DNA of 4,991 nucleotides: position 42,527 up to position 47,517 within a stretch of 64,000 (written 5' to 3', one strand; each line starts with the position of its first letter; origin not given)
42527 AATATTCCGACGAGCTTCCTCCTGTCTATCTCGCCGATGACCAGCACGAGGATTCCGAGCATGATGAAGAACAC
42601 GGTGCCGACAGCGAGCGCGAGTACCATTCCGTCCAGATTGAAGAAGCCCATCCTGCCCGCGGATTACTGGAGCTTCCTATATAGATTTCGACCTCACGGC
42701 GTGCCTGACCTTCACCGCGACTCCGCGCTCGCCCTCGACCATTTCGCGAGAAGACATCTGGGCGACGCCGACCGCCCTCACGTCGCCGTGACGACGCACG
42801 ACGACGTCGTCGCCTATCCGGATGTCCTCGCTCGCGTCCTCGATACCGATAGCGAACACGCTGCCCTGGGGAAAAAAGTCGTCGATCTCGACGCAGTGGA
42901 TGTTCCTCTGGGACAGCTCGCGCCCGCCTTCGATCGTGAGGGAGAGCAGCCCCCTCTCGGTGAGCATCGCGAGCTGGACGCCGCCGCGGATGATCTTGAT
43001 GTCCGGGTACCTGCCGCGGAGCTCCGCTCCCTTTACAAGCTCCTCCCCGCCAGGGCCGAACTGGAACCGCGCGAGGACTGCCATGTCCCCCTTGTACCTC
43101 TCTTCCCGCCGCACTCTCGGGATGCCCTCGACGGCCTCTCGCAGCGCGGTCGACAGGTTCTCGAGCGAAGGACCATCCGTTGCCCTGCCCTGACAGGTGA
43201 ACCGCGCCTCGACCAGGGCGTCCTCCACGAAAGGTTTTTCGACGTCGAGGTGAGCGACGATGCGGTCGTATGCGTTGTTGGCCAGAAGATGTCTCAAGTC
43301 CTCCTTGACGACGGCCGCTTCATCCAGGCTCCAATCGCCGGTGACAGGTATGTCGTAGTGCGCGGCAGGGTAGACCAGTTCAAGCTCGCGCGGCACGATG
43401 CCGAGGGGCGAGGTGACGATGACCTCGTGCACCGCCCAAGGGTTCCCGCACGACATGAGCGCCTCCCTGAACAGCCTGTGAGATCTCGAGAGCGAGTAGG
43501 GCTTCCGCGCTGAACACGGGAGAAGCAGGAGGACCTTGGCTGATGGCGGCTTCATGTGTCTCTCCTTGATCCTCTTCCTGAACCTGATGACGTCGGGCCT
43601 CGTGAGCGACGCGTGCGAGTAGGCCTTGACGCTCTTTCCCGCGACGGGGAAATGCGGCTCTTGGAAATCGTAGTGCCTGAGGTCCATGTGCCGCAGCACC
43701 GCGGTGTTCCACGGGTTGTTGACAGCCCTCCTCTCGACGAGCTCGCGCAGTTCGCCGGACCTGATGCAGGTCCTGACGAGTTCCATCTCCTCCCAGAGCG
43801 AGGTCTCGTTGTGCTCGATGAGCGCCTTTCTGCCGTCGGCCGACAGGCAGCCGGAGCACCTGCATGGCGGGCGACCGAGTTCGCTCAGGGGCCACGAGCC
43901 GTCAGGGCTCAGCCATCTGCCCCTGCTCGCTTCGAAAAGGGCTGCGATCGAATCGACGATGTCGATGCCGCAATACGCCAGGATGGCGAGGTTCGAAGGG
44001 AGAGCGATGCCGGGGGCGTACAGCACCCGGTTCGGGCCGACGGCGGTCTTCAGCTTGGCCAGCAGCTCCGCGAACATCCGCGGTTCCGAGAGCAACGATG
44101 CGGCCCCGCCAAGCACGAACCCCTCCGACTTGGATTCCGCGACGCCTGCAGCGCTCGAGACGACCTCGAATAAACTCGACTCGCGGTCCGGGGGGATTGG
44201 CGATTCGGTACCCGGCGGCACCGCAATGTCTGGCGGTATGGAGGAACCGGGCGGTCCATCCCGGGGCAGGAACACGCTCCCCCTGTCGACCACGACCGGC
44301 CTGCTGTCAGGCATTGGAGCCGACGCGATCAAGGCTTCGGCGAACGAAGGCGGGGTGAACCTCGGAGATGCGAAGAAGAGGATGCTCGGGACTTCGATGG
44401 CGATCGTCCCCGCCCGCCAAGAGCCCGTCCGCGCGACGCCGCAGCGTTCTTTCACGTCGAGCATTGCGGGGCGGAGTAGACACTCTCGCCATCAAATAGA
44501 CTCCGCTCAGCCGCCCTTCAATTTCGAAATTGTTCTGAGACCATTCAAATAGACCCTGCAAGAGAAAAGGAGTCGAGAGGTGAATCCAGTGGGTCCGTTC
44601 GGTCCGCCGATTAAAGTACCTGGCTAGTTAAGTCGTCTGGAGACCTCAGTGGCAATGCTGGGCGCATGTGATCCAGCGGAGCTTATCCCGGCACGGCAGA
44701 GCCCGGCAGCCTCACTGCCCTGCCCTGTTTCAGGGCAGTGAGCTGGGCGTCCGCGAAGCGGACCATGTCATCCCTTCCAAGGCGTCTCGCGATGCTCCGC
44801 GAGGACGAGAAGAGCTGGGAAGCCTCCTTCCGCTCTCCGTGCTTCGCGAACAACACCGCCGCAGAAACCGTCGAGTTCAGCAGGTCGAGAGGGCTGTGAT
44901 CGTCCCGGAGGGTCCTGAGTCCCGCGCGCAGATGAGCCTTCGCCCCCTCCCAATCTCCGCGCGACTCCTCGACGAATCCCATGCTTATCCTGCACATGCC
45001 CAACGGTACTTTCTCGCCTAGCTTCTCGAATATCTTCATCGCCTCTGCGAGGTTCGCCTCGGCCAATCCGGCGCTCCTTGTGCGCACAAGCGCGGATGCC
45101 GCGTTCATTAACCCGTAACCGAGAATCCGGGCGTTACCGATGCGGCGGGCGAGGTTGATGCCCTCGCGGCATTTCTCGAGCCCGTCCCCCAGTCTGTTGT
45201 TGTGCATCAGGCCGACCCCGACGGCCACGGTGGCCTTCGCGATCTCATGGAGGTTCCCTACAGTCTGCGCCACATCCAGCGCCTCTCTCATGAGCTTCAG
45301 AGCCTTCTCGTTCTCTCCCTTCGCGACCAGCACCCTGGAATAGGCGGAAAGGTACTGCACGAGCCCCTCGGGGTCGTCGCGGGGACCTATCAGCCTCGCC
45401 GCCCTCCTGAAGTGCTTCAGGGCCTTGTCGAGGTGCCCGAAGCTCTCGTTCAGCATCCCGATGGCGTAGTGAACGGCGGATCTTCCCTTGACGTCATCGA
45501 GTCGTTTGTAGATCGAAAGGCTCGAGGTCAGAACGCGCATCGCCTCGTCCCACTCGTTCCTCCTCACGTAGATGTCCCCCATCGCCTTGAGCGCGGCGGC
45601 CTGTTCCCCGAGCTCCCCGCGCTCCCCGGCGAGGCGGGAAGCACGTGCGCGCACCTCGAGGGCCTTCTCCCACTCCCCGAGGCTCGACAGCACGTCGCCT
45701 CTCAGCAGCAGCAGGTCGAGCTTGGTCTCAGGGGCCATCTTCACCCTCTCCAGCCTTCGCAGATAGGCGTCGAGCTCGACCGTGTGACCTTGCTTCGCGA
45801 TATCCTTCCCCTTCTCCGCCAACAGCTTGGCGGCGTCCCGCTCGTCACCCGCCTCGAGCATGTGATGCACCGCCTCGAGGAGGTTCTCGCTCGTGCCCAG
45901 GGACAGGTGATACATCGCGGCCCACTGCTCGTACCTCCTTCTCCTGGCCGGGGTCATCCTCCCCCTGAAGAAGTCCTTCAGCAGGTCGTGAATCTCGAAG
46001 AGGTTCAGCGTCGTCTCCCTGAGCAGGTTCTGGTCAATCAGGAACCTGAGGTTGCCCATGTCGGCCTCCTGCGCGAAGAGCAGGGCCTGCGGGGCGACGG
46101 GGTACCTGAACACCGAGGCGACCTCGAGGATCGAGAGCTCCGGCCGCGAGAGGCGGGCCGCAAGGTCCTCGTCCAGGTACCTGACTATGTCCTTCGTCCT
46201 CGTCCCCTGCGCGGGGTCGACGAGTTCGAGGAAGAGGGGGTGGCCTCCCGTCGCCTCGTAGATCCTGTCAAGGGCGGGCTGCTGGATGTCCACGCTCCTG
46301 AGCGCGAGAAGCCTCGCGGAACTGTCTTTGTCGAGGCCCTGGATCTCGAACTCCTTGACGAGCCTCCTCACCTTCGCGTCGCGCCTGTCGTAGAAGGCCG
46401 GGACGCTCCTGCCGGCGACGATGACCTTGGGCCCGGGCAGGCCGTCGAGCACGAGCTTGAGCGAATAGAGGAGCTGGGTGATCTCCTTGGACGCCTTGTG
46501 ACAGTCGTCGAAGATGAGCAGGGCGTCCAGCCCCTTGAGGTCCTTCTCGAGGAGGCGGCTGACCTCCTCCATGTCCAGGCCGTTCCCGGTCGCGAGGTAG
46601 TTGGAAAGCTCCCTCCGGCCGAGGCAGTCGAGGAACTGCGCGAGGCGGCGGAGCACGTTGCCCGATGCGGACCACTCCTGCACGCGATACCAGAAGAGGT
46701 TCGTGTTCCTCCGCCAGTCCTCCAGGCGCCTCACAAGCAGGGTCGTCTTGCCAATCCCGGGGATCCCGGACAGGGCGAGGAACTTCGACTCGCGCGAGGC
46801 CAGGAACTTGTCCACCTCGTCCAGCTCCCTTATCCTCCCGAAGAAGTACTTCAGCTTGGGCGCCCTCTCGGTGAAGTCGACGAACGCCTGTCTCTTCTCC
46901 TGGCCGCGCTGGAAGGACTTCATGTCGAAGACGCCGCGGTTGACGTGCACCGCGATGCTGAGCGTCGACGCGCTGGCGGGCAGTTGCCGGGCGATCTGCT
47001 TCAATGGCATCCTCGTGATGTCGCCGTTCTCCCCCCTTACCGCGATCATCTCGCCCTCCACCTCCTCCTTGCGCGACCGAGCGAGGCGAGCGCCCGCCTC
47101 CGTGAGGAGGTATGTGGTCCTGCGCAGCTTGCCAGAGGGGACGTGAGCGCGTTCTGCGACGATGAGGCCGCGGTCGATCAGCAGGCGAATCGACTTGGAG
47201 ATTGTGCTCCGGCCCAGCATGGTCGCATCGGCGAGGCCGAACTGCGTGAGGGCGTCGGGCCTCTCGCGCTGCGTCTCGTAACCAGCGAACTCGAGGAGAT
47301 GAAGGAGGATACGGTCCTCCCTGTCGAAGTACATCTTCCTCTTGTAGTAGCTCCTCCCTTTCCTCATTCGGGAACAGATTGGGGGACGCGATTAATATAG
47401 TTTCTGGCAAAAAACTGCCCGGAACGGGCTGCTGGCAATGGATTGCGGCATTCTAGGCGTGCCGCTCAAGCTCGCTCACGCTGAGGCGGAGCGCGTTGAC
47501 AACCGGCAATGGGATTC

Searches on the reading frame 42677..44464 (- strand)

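Call 42: search_protein_families(library=pfam, proteins=[window:42677-44464:-], max_evalue=0.01)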
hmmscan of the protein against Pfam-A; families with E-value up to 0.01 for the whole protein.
window:42677-44464:- (595 aa): 4 families
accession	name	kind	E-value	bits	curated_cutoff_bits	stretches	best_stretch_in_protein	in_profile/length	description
PF17884.7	DUF5591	-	1.1e-48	165.3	26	1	292-441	1-150/150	Domain of unknown function (DUF5591)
PF01472.26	PUA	-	3.8e-12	46.4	24.8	1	535-588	18-72/74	PUA domain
PF01702.25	TGT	-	9.6e-11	41.8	26.3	1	103-248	187-353/357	Queuine tRNA-ribosyltransferase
PF14810.12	TGT_C2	-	0.0027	18.3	25.3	1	464-518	6-66/72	Patch-forming domain C2 of tRNA-guanine transglycosylase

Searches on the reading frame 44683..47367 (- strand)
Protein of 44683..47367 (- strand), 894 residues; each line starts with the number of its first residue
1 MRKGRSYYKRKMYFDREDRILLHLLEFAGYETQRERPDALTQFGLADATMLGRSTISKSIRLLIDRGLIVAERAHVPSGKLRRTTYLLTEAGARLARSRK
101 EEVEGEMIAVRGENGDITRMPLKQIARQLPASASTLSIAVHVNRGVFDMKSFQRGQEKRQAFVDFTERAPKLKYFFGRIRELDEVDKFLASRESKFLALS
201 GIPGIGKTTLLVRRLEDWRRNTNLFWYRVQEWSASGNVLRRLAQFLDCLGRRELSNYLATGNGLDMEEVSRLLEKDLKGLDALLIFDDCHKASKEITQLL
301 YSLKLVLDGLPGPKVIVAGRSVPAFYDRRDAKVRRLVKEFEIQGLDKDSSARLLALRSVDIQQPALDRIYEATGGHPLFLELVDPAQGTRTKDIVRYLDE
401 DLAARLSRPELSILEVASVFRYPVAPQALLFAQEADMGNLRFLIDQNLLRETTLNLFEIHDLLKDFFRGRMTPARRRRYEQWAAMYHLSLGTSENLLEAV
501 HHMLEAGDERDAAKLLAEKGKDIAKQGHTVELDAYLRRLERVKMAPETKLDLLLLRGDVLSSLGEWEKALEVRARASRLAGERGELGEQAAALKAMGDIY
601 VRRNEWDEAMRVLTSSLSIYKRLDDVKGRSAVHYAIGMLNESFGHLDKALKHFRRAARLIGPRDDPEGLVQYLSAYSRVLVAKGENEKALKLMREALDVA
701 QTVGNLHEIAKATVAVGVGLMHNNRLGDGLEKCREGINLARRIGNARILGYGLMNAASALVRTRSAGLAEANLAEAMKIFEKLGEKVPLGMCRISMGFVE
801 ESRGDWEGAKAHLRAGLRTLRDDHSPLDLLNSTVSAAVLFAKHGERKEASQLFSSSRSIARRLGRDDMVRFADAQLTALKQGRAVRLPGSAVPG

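Call 42: search_protein_families(library=pfam, proteins=[window:44683-47367:-], max_evalue=0.01)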
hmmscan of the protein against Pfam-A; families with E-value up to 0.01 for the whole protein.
window:44683-47367:- (894 aa): 23 families
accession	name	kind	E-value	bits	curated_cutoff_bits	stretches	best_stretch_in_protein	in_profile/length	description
PF13424.12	TPR_12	-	2.7e-20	72.8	30.1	3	553-621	6-76/77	Tetratricopeptide repeat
PF17874.7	TPR_MalT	-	1.8e-13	50.9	45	1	670-853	40-225/336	MalT-like TPR region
PF07719.23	TPR_2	-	3.7e-11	42.7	27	0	631-659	2-30/34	Tetratricopeptide repeat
PF13428.12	TPR_14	-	1.8e-10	40.9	23.5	0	591-621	2-32/44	Tetratricopeptide repeat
PF13176.12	TPR_7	-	6.4e-10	38.8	27.9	1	592-625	1-34/36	Tetratricopeptide repeat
PF13401.12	AAA_22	-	8.3e-07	29.8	27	1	193-304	4-108/130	AAA domain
PF01637.24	ATPase_2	-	9.6e-07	29.3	33.2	1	175-381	1-223/225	ATPase domain predominantly from Archaea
PF00515.34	TPR_1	-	4.3e-06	26.8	27.8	0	632-659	3-30/34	Tetratricopeptide repeat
PF13191.12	AAA_16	-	8.4e-06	26.8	32.6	1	175-264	2-88/167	AAA ATPase domain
PF00931.28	NB-ARC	-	6.5e-05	22.7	23.5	1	181-321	4-137/248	NB-ARC domain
PF12802.13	MarR_2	-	0.00023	21.7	27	1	36-73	18-54/61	MarR family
PF13414.12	TPR_11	-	0.00023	21.2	26.8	0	597-612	1-16/42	TPR repeat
PF14938.12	SNAP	-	0.00084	19.3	25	0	567-657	52-182/282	Soluble NSF attachment protein, SNAP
PF14559.12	TPR_19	-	0.001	19.8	25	0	588-614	23-49/68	Tetratricopeptide repeat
PF13374.12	TPR_10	-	0.0011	19.3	27.5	0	591-623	3-35/42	Tetratricopeptide repeat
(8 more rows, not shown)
